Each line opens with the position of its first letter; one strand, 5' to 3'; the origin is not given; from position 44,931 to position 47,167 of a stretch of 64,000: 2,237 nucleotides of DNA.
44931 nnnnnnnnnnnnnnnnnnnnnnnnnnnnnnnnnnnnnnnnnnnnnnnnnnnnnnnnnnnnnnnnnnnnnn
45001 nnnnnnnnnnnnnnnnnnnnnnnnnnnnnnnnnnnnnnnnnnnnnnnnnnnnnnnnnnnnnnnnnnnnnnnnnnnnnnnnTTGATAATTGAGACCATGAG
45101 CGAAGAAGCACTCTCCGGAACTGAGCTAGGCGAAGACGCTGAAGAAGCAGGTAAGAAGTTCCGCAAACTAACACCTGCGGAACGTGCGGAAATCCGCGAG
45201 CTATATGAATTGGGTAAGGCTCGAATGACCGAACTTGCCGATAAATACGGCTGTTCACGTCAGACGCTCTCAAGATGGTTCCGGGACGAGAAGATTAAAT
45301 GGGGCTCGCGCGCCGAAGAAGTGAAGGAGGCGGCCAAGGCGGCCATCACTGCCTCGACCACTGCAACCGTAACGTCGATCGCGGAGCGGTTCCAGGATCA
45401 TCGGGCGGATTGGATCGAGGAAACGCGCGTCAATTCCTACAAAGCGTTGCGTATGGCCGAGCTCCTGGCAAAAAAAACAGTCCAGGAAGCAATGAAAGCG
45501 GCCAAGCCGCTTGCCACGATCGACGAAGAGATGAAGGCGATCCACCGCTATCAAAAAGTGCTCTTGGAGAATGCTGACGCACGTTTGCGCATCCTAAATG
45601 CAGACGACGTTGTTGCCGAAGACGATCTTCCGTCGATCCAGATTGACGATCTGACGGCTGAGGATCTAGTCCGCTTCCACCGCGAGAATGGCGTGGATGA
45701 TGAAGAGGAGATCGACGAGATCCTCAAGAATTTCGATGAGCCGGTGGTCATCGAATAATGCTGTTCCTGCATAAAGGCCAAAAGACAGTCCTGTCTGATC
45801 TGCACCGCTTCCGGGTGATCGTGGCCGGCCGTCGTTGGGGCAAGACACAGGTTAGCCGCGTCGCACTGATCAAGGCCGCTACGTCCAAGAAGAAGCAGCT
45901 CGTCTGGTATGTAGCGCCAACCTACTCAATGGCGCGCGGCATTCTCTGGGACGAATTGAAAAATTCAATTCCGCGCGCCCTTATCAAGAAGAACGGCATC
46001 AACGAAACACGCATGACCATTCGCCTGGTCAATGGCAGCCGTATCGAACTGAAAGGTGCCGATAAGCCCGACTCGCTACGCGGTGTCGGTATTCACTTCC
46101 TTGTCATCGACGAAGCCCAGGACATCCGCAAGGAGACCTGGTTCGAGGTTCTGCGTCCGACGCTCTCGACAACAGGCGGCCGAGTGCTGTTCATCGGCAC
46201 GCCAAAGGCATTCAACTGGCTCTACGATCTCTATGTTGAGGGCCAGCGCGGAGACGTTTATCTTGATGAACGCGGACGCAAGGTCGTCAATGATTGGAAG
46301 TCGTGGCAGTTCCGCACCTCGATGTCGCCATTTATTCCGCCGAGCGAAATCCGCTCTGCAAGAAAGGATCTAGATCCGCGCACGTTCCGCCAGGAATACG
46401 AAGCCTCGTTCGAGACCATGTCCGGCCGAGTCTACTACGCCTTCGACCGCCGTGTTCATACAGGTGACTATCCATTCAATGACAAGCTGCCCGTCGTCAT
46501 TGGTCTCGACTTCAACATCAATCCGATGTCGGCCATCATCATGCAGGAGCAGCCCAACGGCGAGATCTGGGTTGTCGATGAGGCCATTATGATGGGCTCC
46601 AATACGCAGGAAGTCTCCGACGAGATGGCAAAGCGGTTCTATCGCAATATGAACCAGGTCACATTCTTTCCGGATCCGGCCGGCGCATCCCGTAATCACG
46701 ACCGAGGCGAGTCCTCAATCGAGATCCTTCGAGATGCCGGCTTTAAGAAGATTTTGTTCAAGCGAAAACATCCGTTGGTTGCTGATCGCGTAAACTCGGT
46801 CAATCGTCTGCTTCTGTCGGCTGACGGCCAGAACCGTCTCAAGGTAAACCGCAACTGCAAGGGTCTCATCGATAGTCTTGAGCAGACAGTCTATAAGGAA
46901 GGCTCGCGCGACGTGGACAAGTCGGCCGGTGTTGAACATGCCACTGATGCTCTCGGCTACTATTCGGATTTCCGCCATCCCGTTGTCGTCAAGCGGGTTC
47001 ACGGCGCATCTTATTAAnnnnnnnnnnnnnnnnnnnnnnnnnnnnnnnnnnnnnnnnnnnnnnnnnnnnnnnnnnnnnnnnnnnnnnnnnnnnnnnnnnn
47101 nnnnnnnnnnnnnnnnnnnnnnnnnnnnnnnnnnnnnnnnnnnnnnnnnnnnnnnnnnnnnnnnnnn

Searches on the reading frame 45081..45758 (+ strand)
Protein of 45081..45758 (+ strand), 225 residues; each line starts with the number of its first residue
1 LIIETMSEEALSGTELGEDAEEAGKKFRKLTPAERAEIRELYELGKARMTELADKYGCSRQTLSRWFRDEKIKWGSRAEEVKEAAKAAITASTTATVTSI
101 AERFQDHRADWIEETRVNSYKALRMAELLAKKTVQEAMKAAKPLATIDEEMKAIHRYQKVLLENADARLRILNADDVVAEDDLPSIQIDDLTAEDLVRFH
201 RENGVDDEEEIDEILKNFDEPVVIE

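Call 57: search_protein_families(library=pfam, proteins=[window:45081-45758:+], max_evalue=0.001)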
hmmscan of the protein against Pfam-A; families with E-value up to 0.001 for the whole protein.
window:45081-45758:+ (225 aa): 4 families
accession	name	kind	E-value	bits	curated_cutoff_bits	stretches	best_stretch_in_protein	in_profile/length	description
PF04218.19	CENP-B_N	-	5.4e-05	23.2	21.2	1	25-70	2-46/53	CENP-B N-terminal DNA-binding domain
PF02796.21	HTH_7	-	9.6e-05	22.9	23.8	1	28-69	4-44/45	Helix-turn-helix domain of resolvase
PF13384.12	HTH_23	-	0.0001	22.4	24.6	1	33-68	5-39/50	Homeodomain-like domain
PF01381.28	HTH_3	-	0.00026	21.4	23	1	39-71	2-34/55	Helix-turn-helix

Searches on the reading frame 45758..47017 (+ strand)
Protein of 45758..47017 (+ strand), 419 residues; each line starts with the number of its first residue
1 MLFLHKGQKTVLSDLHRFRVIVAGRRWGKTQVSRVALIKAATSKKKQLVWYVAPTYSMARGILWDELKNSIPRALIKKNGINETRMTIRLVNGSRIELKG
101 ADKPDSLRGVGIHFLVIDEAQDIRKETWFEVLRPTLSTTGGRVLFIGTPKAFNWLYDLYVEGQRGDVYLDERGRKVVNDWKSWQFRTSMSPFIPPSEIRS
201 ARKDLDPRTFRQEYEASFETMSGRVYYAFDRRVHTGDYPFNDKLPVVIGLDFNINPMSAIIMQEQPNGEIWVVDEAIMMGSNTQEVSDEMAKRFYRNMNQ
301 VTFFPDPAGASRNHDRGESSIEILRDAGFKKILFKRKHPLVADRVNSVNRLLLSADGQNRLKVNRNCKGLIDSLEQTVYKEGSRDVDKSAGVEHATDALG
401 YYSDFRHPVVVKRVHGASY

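Call 57: search_protein_families(library=pfam, proteins=[window:45758-47017:+], max_evalue=0.001)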
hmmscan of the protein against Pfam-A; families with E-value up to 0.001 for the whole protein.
window:45758-47017:+ (419 aa): 4 families
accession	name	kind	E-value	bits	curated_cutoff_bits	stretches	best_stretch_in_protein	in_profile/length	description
PF03237.21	Terminase_6N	-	5.2e-13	49.6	22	1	21-229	2-211/215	Terminase large subunit, T4likevirus-type, N-terminal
PF04466.19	Terminase_3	-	2.1e-09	37.7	23.2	1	16-201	2-183/201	Phage terminase large subunit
PF13401.12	AAA_22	-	1.3e-05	25.9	27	1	20-154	9-129/130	AAA domain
PF13604.12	AAA_30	-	0.00013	22.3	27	0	10-149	12-125/191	AAA domain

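Call 84: search_dna_similar(query=window:45758-47017:+, collection=plasmids, mode=protein, max_rows=25, max_evalue=1e-30)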
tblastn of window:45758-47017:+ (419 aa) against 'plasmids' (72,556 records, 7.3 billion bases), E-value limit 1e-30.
Records with a match: 993; places in all: 1005; records where one place covers at least 80% of the query: 982.
Best place of each record, by identity: 60-80% 6; <60% 987.
By first word of the organism name: Klebsiella 342; Escherichia 206; Acinetobacter 171; Enterobacter 89; Yersinia 62; Salmonella 50; Citrobacter 25; Aeromonas 11; Cronobacter 10; Shigella 7; and 15 more.
By predicted mobility (MOB-suite, as given by PLSDB): non-mobilizable 857; mobilizable 119; conjugative 17.
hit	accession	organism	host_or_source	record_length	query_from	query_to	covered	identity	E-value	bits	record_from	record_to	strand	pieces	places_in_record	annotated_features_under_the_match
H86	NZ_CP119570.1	Pararhizobium qamdonense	cell culture,soil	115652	1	418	100%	69.4%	0e+0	635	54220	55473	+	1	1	phage terminase large subunit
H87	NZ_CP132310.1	Shinella zoogloeoides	Homo sapiens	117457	2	418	100%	68.1%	0e+0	609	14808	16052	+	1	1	phage terminase large subunit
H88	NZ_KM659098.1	Sinorhizobium sp. LM21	Lubin copper mine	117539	2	418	100%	66.7%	0e+0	608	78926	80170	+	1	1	phage terminase large subunit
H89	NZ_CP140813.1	Rhizobium beringeri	Trifolium pratense,whole organism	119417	2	418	100%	65.0%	0e+0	596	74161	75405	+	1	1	phage terminase large subunit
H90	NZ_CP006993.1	Methylobacterium sp. AMS5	-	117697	4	418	99%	61.7%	2e-175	550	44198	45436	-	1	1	phage terminase large subunit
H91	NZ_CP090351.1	Methylobacterium oryzae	single cell,soil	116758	4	418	99%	61.7%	4e-168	529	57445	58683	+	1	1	phage terminase large subunit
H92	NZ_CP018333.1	Acinetobacter baumannii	Homo sapiens,sputum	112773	2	418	100%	57.1%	3e-158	501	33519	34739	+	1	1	phage terminase large subunit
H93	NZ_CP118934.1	Acinetobacter pittii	Pure isolate,soil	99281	2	418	100%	57.1%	1e-157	499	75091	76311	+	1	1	phage terminase large subunit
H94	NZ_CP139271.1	Acinetobacter pittii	Homo sapiens,tracheal aspirate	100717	2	418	100%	57.1%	1e-157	499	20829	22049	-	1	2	phage terminase large subunit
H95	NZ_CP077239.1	Acinetobacter pittii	-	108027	2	418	100%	57.1%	1e-157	499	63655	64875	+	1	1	phage terminase large subunit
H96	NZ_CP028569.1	Acinetobacter pittii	Homo sapiens,Pure Culture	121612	2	418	100%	57.1%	1e-157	499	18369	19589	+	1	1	phage terminase large subunit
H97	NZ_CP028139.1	Acinetobacter baumannii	Parthenium argentatum Gray (guayule ...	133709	2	418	100%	57.1%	1e-157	499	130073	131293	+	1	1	phage terminase large subunit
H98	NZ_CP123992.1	Acinetobacter baumannii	Homo sapiens,Whole organism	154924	2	418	100%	57.1%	1e-157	499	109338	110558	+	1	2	phage terminase large subunit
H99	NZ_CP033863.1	Acinetobacter sp. FDAARGOS_560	Homo sapiens,UCC isolate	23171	2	418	100%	56.8%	1e-157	499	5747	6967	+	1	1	phage terminase large subunit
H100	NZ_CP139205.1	Acinetobacter baumannii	chicken,throat swab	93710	2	418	100%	56.8%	1e-157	499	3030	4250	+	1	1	phage terminase large subunit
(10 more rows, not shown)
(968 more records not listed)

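Call 85: search_dna_similar(query=window:45758-47017:+, collection=phages, mode=protein, max_rows=20, max_evalue=1e-30)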
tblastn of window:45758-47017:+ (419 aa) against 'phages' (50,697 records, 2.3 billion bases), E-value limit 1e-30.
Records with a match: 123; places in all: 123; records where one place covers at least 80% of the query: 122.
Best place of each record, by identity: 60-80% 10; <60% 113.
By first word of the organism name: Pseudomonas 28; Vibrio 17; Rhizobium 10; Klebsiella 9; Stenotrophomonas 9; Salmonella 6; Escherichia 6; Pelagibacter 6; Mycobacterium 5; Ralstonia 4; and 12 more.
By host as written in the record: Vibrio breoganii 15; - 11; Stenotrophomonas maltophilia B28B 6; Pseudomonas aeruginosa 5; Pseudomonas syringae pv. actinidiae 3; Ralstonia pseudosolanacearum I-31 (MT043) 3; Pseudomonas aeruginosa PA14 3; Mycobacterium smegmatis mc2 155 3; and 55 more.
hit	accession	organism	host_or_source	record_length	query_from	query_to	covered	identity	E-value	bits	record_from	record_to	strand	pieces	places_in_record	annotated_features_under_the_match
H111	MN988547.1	Rhizobium phage RHph_Y2_11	Rhizobium etli Y2_11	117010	1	418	100%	69.9%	0e+0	640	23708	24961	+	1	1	terminase large subunit protein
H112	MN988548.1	Rhizobium phage RHph_Y2_17_1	Rhizobium etli Y2_17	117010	1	418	100%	69.9%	0e+0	640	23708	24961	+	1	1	terminase large subunit protein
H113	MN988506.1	Rhizobium phage RHph_N1_15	Rhizobium phaseoli N1_15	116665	1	418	100%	69.9%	0e+0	635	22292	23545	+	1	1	terminase large subunit protein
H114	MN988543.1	Rhizobium phage RHph_N2_6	Rhizobium phaseoli N2_6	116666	1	418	100%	69.9%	0e+0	635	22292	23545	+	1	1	terminase large subunit protein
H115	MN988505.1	Rhizobium phage RHph_N1_10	Rhizobium phaseoli N1_10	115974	1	418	100%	69.9%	0e+0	634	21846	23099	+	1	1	terminase large subunit protein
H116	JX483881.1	Rhizobium phage RHEph10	Rhizobium etli CFN42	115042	1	418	100%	69.4%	0e+0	636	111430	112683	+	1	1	putative terminase protein large subunit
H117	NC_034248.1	Rhizobium phage RHEph10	Rhizobium etli CFN42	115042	1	418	100%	69.4%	0e+0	636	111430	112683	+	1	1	terminase large subunit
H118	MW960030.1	Rhizobium phage RHph_X66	R. phaseoli sv. phaseoli INC 2-5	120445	2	418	100%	65.7%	0e+0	598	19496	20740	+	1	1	terminase large subunit protein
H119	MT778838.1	Rhizobium phage V1VFA-S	-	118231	2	418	100%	65.2%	0e+0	597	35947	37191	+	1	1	putative terminase large subunit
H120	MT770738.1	Rhizobium phage B1VFA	Rhizobium leguminosarum VF39SM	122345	2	418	100%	65.0%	0e+0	597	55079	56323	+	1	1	putative terminase large subunit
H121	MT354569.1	Pseudomonas phage phiK7B1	Pseudomonas syringae pv. actinidiae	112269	4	409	97%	58.0%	7e-151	478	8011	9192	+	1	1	large terminase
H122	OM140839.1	Pseudomonas phage ZY21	Pseudomonas syringae pv. actinidiae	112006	4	409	97%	58.0%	7e-151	478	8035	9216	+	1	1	large terminase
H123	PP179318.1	Pseudomonas phage Nican01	Pseudomonas syringae CC0094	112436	4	409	97%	57.7%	3e-151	479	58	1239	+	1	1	large terminase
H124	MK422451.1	Klebsiella phage ST13-OXA48phi12.3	Klebsiella pneumoniae ST13-OXA48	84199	1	418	100%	56.0%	9e-156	492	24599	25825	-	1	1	terminase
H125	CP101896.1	Klebsiella phage GArcari-2022b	Klebsiella pneumoniae strain 4011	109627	1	418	100%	56.0%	9e-156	492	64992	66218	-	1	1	record has no annotation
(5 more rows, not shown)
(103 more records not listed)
